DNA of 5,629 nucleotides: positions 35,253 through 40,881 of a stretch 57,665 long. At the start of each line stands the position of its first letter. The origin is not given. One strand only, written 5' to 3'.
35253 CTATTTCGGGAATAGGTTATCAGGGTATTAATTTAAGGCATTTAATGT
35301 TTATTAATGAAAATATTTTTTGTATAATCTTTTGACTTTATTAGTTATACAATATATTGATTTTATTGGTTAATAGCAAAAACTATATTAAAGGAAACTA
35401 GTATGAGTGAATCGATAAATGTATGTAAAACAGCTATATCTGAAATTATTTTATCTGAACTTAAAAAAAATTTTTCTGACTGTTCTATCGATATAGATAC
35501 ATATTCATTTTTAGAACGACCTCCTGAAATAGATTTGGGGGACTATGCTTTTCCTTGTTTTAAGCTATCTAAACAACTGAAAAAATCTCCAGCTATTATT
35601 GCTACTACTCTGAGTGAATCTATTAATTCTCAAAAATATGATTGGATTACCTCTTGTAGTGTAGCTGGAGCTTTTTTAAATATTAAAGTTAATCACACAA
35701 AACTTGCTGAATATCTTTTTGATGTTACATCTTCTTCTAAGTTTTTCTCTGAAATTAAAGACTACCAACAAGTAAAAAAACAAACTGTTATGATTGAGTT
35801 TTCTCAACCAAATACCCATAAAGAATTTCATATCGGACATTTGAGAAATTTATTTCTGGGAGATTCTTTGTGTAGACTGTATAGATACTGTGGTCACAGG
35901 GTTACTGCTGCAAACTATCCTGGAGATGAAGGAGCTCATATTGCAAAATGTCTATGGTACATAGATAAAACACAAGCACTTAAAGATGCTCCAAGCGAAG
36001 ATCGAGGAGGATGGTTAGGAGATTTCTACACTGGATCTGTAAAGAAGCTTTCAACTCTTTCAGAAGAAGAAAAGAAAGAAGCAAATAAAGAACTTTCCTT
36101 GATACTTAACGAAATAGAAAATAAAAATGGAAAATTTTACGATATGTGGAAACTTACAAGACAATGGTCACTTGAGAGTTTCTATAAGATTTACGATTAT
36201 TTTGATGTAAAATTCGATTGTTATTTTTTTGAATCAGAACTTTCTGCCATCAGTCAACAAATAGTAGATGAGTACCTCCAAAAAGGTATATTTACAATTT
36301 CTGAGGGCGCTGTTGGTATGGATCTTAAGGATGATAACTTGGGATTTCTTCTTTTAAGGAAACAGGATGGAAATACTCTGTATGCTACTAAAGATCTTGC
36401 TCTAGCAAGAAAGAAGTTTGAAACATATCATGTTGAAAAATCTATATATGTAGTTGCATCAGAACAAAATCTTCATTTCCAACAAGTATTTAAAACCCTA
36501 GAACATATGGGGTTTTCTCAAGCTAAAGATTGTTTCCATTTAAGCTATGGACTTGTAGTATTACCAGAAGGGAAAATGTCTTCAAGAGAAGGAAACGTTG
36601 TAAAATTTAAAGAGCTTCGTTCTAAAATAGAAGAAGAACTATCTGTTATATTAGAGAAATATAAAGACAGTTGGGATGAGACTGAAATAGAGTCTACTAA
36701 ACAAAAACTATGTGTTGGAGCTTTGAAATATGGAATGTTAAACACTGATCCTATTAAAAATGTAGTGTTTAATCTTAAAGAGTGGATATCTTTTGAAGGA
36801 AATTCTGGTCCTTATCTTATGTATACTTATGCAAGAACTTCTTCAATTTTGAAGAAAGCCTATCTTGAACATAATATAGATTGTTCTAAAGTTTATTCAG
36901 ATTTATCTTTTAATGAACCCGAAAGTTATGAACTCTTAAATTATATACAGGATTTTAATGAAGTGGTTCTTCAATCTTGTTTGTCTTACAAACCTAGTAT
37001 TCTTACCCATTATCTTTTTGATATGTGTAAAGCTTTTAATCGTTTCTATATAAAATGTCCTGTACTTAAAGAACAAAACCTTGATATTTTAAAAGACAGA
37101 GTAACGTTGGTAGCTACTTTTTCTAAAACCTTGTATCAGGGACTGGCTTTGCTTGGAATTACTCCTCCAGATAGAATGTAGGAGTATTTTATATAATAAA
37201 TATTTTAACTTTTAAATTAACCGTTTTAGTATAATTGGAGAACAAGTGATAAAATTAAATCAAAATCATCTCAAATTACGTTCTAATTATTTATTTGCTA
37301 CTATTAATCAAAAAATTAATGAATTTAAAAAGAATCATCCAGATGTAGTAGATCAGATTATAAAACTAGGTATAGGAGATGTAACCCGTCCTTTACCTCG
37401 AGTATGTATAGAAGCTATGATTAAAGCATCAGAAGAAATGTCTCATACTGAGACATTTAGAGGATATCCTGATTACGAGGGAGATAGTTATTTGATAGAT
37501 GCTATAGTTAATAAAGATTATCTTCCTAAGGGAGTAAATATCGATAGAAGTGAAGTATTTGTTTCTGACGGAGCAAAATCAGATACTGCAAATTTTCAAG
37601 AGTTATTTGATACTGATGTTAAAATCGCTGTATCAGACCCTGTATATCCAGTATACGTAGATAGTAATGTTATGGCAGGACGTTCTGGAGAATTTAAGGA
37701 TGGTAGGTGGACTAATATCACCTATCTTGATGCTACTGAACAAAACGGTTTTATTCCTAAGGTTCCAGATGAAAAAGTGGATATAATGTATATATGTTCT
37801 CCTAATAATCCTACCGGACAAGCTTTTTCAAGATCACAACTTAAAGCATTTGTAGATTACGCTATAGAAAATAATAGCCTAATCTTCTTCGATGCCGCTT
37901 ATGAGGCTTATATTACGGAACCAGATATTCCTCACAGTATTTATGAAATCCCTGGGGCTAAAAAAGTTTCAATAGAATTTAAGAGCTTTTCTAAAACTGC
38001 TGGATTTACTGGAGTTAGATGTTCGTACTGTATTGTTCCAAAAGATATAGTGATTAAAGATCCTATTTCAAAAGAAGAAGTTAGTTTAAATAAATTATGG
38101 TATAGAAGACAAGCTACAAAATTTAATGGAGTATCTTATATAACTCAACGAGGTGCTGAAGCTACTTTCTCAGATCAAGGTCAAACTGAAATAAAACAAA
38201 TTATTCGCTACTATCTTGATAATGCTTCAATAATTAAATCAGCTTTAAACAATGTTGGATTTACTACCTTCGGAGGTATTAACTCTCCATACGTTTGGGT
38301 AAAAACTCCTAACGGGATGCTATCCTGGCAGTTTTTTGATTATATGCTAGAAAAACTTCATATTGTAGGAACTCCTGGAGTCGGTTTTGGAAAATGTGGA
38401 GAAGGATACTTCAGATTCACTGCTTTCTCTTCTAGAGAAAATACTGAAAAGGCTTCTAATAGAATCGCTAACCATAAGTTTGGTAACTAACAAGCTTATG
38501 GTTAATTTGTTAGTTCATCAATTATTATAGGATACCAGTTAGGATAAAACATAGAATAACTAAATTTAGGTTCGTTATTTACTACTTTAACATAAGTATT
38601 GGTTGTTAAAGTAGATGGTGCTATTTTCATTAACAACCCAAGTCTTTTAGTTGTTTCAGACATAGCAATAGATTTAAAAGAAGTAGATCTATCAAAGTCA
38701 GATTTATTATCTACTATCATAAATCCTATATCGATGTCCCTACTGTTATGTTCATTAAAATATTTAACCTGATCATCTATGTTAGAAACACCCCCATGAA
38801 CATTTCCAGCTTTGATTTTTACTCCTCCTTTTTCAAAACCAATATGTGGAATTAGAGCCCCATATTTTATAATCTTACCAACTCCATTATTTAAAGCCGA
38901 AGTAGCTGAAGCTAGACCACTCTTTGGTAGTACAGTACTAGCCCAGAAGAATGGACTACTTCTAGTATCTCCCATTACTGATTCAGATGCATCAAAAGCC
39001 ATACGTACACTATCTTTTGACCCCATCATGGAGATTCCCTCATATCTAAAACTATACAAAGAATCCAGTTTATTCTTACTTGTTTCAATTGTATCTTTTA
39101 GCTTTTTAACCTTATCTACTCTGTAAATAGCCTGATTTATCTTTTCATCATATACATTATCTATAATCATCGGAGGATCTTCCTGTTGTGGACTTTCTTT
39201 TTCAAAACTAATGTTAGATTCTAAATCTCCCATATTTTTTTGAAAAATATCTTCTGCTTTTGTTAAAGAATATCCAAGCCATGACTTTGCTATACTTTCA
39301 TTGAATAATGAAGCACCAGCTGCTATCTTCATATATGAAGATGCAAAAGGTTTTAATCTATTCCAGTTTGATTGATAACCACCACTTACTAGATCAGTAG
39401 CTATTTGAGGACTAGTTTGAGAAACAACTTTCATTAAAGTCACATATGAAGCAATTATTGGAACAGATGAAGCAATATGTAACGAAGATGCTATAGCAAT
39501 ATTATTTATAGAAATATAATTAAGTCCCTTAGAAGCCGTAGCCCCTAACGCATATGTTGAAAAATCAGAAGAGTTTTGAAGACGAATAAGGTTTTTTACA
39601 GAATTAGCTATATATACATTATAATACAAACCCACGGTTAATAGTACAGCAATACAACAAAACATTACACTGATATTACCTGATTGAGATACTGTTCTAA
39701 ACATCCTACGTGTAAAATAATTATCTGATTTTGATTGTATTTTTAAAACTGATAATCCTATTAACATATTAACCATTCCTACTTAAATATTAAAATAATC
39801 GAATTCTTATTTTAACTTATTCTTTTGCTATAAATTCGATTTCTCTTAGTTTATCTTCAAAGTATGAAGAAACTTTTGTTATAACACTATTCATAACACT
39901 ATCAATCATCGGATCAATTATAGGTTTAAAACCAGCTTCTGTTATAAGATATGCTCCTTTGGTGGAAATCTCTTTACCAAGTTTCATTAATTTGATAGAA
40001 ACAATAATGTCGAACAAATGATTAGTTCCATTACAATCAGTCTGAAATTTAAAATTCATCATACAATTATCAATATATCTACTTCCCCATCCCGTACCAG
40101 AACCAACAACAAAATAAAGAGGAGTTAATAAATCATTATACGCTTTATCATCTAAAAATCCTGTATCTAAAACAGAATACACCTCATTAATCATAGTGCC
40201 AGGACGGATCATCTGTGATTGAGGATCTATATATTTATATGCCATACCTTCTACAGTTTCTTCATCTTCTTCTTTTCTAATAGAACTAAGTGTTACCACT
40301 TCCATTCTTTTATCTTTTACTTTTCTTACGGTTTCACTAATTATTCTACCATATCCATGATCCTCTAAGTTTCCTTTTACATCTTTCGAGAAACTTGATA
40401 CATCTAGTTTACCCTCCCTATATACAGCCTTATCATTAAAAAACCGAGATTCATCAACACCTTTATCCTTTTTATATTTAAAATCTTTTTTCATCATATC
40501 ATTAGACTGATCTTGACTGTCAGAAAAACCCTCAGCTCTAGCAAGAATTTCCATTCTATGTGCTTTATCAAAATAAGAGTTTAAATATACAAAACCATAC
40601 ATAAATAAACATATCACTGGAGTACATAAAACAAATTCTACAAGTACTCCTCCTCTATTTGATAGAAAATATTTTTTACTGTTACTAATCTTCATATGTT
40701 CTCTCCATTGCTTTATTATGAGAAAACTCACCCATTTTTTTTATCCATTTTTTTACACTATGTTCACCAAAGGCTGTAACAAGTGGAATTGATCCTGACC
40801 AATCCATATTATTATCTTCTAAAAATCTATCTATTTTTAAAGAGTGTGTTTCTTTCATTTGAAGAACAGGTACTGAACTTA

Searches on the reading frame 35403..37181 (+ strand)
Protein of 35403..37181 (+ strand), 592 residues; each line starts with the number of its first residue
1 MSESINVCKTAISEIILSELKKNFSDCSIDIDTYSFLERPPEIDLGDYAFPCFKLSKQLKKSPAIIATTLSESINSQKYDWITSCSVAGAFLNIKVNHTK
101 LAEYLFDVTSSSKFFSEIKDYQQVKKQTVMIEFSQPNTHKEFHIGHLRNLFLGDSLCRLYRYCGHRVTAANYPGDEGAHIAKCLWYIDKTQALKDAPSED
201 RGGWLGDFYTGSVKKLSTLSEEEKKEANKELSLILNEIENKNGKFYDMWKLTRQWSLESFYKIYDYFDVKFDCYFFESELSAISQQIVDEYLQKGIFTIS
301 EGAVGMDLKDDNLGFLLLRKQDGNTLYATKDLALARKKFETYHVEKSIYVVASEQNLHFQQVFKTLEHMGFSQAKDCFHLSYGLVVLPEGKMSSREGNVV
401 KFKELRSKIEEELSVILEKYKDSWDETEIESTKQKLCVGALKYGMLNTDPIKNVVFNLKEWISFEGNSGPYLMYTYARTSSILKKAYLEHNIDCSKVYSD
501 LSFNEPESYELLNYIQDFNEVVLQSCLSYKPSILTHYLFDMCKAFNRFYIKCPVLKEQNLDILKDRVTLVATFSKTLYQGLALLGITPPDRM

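Call 6: search_protein_families(library=pfam, proteins=[window:35403-37181:+], max_evalue=0.001)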
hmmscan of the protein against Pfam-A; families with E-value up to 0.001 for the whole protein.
window:35403-37181:+ (592 aa): 3 families
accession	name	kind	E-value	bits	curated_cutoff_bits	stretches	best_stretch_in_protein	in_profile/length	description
PF00750.26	tRNA-synt_1d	-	6e-55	187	23.3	1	121-457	14-348/349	tRNA synthetases class I (R), catalytic domain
PF05746.21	DALR_1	-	1e-27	97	22.3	1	472-592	1-117/117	DALR anticodon binding domain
PF03485.21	Arg_tRNA_synt_N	-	1e-13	52.1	21.5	1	15-95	6-84/85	Arginyl tRNA synthetase N terminal domain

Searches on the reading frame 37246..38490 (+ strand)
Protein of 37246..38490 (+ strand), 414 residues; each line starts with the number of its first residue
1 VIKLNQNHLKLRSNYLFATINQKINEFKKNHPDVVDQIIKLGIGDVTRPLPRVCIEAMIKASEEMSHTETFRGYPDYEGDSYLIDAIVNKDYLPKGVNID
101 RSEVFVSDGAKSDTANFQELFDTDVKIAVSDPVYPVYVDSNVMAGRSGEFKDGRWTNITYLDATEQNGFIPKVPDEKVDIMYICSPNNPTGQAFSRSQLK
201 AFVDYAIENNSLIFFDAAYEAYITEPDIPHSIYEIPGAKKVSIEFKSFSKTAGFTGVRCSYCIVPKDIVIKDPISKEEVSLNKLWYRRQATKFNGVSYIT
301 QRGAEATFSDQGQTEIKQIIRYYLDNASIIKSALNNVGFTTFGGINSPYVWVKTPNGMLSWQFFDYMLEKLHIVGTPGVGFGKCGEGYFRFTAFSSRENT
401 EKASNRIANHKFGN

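Call 6: search_protein_families(library=pfam, proteins=[window:37246-38490:+], max_evalue=0.001)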
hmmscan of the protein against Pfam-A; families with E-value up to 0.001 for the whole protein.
window:37246-38490:+ (414 aa): 1 family
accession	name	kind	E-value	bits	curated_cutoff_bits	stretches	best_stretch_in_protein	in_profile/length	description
PF00155.27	Aminotran_1_2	-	2.3e-34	119.6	19.7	1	37-407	2-361/361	Aminotransferase class I and II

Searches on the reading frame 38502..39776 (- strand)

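Call 6: search_protein_families(library=pfam, proteins=[window:38502-39776:-], max_evalue=0.001)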
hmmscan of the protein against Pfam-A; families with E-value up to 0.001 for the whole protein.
window:38502-39776:- (424 aa): 0 families

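Call 24: search_protein_families(library=ncbifam, proteins=[window:38502-39776:-], max_evalue=0.1)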
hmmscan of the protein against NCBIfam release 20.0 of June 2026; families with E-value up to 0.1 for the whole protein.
window:38502-39776:- (424 aa): 0 families

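Call 105: search_protein_families(library=pfam, proteins=[window:38502-39776:-], max_evalue=0.5)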
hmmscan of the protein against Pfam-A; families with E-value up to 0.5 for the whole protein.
window:38502-39776:- (424 aa): 1 family
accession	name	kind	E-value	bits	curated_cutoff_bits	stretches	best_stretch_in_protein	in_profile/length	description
PF07928.17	Vps54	-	0.24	12.2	27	0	55-115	33-96/133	Vps54-like protein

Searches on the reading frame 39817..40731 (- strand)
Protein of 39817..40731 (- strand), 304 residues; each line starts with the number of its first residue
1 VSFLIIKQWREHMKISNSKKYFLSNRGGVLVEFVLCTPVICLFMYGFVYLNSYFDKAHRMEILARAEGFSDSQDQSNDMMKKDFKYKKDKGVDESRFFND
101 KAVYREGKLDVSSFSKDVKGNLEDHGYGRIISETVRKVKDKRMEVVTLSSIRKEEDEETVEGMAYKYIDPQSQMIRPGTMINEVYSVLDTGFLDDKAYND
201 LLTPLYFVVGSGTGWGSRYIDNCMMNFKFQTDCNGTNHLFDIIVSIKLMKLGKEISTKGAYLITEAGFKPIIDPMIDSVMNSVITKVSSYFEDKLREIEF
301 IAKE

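Call 6: search_protein_families(library=pfam, proteins=[window:39817-40731:-], max_evalue=0.001)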
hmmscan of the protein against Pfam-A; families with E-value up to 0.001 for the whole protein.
window:39817-40731:- (304 aa): 0 families

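Call 105: search_protein_families(library=pfam, proteins=[window:39817-40731:-], max_evalue=0.5)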
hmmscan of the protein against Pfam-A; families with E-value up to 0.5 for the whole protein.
window:39817-40731:- (304 aa): 1 family
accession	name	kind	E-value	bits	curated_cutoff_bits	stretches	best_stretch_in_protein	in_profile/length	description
PF07811.17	TadE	-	0.001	19.6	22.9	1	27-65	1-39/43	TadE-like protein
